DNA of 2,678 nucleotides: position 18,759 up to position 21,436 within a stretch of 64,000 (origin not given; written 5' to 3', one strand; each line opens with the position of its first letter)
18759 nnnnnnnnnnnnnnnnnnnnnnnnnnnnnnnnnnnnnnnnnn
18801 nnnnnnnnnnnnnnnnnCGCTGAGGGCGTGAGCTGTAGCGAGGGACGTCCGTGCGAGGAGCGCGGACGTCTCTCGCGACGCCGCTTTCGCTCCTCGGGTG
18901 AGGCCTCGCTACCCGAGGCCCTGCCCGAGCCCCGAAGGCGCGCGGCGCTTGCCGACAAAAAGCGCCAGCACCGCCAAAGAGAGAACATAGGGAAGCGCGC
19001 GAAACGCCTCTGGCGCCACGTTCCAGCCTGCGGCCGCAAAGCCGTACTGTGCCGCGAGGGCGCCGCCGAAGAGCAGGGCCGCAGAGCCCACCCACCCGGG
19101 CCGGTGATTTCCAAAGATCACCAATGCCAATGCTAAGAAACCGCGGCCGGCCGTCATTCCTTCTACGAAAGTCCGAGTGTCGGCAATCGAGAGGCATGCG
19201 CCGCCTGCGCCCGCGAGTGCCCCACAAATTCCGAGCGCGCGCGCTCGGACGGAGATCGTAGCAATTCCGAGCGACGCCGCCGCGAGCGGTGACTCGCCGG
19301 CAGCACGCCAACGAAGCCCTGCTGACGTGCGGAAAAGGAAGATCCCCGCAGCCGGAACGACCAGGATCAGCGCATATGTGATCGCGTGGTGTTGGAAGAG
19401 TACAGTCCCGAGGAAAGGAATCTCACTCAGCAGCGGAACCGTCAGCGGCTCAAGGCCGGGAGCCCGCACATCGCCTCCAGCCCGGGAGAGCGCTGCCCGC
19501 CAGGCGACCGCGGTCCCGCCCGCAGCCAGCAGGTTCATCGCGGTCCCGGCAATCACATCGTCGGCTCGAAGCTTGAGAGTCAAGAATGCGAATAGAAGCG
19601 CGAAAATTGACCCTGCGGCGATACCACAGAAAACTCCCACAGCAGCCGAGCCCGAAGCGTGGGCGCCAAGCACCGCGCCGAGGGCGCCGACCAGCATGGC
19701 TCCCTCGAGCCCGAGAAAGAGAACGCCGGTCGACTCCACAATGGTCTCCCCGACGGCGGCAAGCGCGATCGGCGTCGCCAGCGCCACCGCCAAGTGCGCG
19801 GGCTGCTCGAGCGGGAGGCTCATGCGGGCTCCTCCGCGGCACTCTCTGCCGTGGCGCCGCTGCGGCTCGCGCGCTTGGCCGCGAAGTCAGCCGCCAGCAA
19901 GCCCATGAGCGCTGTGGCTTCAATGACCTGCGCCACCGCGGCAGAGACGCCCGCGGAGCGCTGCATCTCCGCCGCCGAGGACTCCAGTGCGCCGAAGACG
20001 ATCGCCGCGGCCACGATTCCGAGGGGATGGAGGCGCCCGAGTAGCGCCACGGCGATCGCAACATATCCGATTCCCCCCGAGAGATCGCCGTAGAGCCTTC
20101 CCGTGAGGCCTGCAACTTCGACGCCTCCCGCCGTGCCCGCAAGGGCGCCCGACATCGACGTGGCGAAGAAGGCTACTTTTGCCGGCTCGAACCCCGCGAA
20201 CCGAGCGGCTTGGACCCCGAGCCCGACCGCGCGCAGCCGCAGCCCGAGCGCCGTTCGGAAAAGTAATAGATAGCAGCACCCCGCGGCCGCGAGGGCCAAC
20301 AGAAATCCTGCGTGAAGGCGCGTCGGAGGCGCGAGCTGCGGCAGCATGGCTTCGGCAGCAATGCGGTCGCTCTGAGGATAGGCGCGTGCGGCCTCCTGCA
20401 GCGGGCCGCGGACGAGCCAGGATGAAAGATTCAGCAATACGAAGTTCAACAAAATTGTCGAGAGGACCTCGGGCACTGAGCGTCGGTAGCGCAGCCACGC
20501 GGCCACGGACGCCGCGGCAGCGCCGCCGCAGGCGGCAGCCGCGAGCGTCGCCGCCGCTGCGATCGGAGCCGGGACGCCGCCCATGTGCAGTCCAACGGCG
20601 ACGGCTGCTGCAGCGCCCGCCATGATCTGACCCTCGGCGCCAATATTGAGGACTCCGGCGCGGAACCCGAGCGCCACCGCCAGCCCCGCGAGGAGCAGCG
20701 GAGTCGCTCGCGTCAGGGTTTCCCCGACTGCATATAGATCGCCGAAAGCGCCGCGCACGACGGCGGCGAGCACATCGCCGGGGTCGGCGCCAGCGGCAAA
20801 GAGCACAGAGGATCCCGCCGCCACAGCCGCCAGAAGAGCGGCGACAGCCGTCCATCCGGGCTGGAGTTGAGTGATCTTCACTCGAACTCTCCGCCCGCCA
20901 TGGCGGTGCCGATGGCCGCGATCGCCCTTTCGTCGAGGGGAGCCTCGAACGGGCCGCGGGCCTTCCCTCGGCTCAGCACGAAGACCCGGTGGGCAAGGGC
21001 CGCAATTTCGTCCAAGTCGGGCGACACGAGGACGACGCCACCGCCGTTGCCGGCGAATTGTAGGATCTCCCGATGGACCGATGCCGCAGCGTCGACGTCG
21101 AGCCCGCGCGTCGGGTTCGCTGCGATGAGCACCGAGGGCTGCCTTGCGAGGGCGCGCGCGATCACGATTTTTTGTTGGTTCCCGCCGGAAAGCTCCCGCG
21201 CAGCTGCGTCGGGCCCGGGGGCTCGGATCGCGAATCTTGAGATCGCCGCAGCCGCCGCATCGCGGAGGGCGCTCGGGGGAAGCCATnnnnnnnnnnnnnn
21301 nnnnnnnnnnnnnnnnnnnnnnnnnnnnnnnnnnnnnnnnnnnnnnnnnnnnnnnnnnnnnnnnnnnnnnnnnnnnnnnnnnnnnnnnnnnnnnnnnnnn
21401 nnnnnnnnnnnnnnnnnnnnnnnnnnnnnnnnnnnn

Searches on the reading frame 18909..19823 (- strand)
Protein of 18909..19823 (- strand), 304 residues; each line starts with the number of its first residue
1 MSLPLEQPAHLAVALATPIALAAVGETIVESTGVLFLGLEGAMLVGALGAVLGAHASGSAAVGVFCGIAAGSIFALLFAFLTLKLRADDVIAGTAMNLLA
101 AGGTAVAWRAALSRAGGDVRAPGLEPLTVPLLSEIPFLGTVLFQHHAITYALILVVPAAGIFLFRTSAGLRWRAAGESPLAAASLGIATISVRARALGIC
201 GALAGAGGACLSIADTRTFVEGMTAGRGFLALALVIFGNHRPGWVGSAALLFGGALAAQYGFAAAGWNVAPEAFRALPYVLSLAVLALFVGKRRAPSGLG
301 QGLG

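Call 19: search_protein_families(library=pfam, proteins=[window:18909-19823:-], max_evalue=0.00001)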
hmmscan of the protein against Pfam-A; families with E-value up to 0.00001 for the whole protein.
window:18909-19823:- (304 aa): 1 family
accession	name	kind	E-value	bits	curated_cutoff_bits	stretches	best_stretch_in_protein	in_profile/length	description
PF02653.21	BPD_transp_2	-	3.3e-25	89.2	26.8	1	14-286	7-269/269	Branched-chain amino acid transport system / permease component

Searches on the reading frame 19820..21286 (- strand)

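Call 20: search_protein_families(library=pfam, proteins=[window:19820-21286:-], max_evalue=0.00001)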
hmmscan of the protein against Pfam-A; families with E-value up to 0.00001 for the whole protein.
window:19820-21286:- (488 aa): 1 family
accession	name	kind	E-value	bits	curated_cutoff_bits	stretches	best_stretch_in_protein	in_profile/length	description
PF02653.21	BPD_transp_2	-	9.1e-34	117.3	26.8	1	189-443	4-251/269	Branched-chain amino acid transport system / permease component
